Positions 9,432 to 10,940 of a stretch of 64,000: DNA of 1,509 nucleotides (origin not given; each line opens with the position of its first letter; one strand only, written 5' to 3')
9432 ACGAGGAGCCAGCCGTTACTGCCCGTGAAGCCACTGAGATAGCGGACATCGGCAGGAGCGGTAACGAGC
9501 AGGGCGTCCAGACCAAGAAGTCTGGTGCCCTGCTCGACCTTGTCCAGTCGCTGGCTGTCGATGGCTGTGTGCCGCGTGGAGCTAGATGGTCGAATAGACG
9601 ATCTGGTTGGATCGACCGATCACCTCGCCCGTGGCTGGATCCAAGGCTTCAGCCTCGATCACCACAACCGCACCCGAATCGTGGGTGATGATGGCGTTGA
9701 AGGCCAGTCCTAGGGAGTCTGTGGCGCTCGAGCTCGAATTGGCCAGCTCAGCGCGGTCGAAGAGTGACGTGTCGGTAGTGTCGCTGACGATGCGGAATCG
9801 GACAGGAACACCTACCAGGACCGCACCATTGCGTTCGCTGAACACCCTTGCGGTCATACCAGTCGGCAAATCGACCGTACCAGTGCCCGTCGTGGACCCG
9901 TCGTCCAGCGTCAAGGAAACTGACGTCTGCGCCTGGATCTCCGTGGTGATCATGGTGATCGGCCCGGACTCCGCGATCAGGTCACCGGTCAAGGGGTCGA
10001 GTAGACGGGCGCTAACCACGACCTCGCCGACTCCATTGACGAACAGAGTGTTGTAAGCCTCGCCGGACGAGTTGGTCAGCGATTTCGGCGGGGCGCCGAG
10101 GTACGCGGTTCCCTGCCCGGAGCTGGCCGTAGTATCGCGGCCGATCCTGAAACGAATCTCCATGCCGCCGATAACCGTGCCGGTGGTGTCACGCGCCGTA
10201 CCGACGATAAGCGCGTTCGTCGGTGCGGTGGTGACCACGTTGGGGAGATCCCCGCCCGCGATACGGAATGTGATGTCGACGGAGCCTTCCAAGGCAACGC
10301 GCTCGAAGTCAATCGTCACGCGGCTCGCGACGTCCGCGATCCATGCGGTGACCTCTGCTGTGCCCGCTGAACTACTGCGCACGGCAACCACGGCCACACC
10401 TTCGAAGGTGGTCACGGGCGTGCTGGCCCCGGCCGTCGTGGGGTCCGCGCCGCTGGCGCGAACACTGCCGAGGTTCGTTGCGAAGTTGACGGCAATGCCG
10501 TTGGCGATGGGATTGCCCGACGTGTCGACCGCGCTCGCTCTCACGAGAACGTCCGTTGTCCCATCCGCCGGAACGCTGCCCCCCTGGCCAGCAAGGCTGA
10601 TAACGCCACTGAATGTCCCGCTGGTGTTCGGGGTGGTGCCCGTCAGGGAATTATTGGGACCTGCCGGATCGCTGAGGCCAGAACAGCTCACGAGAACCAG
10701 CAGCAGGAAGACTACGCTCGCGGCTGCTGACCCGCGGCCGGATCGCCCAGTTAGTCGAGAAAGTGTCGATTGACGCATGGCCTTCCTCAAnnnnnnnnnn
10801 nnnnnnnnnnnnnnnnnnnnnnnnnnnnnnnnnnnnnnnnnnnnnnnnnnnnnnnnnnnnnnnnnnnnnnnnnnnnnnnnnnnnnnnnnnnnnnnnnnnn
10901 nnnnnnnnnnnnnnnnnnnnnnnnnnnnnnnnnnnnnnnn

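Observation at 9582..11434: Two uncharacterised lipoproteins translationally coupled to pilQ at the end of pilMNOPQ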

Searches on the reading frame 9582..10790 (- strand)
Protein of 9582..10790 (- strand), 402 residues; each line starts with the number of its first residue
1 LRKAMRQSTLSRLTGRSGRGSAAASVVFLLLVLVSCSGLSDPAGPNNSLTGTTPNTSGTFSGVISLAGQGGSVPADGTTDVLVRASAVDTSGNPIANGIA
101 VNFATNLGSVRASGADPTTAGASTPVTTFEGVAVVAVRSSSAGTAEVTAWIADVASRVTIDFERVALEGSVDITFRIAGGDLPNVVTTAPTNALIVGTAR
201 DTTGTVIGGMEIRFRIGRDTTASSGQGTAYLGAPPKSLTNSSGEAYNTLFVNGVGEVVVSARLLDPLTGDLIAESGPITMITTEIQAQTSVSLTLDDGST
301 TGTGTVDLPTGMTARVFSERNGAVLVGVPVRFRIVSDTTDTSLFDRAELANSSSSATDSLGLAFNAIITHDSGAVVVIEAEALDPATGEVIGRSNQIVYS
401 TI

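Call 3: search_protein_families(library=pfam, proteins=[window:9582-10790:-], max_evalue=1)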
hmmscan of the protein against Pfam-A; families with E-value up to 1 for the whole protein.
window:9582-10790:- (402 aa): 2 families
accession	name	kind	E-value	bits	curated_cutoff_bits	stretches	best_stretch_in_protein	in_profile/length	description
PF02369.22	Big_1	-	1.8e-12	47.6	34.9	2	71-162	9-92/93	Bacterial Ig-like domain (group 1)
PF18565.7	Glyco_hydro2_C5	-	0.0013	19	32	1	72-154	9-97/103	Glycoside hydrolase family 2 C-terminal domain 5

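Call 4: search_protein_families(library=ncbifam, proteins=[window:9582-10790:-], max_evalue=1)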
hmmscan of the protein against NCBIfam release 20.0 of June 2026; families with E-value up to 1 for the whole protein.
window:9582-10790:- (402 aa): 3 families
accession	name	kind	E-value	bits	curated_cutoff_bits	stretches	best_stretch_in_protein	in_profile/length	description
NF033627.3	intimin_all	equivalog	5.9e-05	21.1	1400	1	81-186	677-775/939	intimin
NF007062.0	PRK09507.1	subfamily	0.024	14.6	133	1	68-113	16-62/69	transcription antiterminator/RNA stability regulator CspE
NF008190.0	PRK10943.1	subfamily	0.038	13.9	137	1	68-106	16-55/69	cold shock-like protein CspC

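Call 7: search_solved_structures(query=window:9582-10790:-, max_evalue=1)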
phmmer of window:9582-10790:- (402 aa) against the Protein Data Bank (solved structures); distinct sequences matched with E-value up to 1: 1.
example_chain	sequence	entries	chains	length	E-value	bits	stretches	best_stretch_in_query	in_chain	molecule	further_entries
3i2z_B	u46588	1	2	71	0.12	14.7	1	67-118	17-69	RNA chaperone, negative regulator of cspA transcription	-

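Call 11: find_homologous_proteins(query=window:9582-10790:-, max_evalue=0.001)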
Query window:9582-10790:- (402 aa): 17 proteins with E <= 0.001 among 8000 candidates.
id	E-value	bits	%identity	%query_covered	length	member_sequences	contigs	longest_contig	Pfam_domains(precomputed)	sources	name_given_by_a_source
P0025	9.4e-238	806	100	99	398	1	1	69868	PF02369.23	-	-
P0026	2.9e-197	673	85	99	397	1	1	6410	PF02369.23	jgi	-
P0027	2.9e-190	650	81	99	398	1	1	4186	PF02369.23,PF18565.8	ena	-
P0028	2.4e-189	647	80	99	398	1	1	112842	PF02369.23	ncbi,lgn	-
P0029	5.3e-187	639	80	99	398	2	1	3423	PF02369.23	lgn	-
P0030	1.2e-175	602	78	91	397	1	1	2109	PF02369.23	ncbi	-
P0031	4.0e-174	597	73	100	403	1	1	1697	PF02369.23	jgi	jgi:hypothetical protein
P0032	3.0e-171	588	74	97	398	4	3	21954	PF02369.23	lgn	-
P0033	1.7e-163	562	70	99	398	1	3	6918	PF02369.23,PF18565.8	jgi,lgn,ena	-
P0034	2.6e-159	548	69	99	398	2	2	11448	PF02369.23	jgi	-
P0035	5.1e-159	547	68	99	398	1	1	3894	PF02369.23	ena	-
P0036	3.6e-158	545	69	97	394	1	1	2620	PF02369.23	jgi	-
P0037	1.5e-156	539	73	93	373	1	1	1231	PF02369.23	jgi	jgi:hypothetical protein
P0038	1.4e-146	506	66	99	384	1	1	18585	PF02369.23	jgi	-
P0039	1.7e-142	493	66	91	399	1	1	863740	PF02369.23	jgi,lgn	jgi:hypothetical protein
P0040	3.9e-129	449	61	91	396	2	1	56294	PF02369.23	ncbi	-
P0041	1.9e-30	124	34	90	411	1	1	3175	PF02369.23,PF09134.17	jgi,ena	-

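Call 13: find_encoding_contigs(protein=P0041, flank=8000, max_places=3)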
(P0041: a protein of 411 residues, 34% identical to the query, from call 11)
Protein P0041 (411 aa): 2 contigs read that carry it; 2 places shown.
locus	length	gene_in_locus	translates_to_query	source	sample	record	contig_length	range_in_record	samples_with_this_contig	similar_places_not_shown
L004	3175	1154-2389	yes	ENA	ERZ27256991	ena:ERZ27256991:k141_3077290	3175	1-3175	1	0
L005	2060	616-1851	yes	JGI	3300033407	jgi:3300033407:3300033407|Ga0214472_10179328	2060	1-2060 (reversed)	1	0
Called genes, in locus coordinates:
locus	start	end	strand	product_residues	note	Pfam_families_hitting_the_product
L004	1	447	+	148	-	?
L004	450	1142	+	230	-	-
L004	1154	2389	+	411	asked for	PF09134:Invasin_D3 (weak), PF02369:Big_1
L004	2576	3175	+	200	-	?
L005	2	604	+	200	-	?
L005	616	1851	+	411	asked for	PF09134:Invasin_D3 (weak), PF02369:Big_1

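Call 62: search_solved_structures(query=A2, max_evalue=0.1)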
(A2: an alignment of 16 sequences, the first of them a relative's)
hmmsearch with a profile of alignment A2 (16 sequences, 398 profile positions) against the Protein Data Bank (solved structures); distinct sequences matched with E-value up to 0.1: 1.
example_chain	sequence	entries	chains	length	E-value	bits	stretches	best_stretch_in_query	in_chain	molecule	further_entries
6tpl_A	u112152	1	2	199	0.0036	19.4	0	62-155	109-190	Intimin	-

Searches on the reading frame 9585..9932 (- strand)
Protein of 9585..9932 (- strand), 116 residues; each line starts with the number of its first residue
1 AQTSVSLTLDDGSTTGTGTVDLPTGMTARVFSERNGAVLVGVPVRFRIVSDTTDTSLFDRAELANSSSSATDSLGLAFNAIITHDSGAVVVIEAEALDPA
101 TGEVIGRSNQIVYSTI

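Call 57: search_protein_families(library=pfam, proteins=[window:9585-9932:-], max_evalue=1)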
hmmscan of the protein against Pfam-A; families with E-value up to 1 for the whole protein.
seq(116 aa): 0 families

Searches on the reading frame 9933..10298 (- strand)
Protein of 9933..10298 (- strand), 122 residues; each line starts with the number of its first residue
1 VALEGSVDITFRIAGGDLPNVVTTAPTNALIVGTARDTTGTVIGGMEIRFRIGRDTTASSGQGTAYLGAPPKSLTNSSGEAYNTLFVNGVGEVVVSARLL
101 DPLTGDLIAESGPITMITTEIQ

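Call 57: search_protein_families(library=pfam, proteins=[window:9933-10298:-], max_evalue=1)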
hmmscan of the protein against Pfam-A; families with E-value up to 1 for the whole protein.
seq(122 aa): 1 family
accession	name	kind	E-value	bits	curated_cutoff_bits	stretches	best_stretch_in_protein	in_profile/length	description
PF02369.22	Big_1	-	1.5e-05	25.4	34.9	1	29-99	19-80/93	Bacterial Ig-like domain (group 1)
